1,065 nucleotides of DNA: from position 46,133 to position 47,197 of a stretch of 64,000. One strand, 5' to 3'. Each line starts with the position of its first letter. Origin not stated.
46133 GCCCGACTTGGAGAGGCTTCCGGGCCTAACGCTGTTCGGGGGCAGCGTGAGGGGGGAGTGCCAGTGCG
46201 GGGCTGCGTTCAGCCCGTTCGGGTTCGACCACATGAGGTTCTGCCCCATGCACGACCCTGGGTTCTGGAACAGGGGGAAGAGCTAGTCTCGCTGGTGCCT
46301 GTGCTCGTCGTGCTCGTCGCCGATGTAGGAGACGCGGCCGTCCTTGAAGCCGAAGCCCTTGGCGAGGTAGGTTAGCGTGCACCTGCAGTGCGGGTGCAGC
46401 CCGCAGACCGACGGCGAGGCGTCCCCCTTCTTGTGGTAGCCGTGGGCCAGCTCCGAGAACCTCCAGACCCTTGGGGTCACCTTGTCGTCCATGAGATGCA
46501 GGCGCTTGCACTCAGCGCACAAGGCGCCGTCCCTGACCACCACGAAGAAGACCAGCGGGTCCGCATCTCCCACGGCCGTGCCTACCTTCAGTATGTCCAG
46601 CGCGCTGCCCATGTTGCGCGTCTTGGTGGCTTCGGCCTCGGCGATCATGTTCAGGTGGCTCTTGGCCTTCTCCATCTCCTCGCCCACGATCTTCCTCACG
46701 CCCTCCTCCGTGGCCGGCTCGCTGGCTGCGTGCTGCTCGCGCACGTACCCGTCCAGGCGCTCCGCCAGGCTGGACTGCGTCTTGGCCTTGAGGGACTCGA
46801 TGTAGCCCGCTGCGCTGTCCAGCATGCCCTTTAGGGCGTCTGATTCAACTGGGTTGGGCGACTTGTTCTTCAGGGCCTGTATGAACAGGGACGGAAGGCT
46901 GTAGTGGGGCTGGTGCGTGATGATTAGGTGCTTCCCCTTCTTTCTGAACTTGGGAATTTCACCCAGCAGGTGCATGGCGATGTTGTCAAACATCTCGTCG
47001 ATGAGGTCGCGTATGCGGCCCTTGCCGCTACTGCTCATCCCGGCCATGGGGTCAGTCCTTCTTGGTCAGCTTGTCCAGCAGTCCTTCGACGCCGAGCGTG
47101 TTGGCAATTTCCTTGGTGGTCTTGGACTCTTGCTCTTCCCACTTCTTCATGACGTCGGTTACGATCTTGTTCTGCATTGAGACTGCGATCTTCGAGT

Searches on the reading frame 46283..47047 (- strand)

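Call 20: search_protein_families(library=phrogs, proteins=[window:46283-47047:-], max_evalue=0.001)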
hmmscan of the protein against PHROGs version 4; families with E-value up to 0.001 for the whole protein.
window:46283-47047:- (254 aa): 2 families
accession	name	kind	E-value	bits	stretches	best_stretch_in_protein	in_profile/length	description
phrog_2662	-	head and packaging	1.4e-05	24.9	1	69-227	566-707/717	portal protein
phrog_6577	-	unknown function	0.00087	18.7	1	79-234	100-235/1066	-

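Call 37: search_protein_families(library=pfam, proteins=[window:46283-47047:-], max_evalue=0.01)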
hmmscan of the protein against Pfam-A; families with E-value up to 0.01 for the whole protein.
window:46283-47047:- (254 aa): 1 family
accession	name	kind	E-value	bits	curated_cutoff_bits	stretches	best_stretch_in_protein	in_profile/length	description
PF04233.19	Phage_Mu_F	-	0.0057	17.8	29.6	0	121-225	24-111/112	Phage Mu protein F like protein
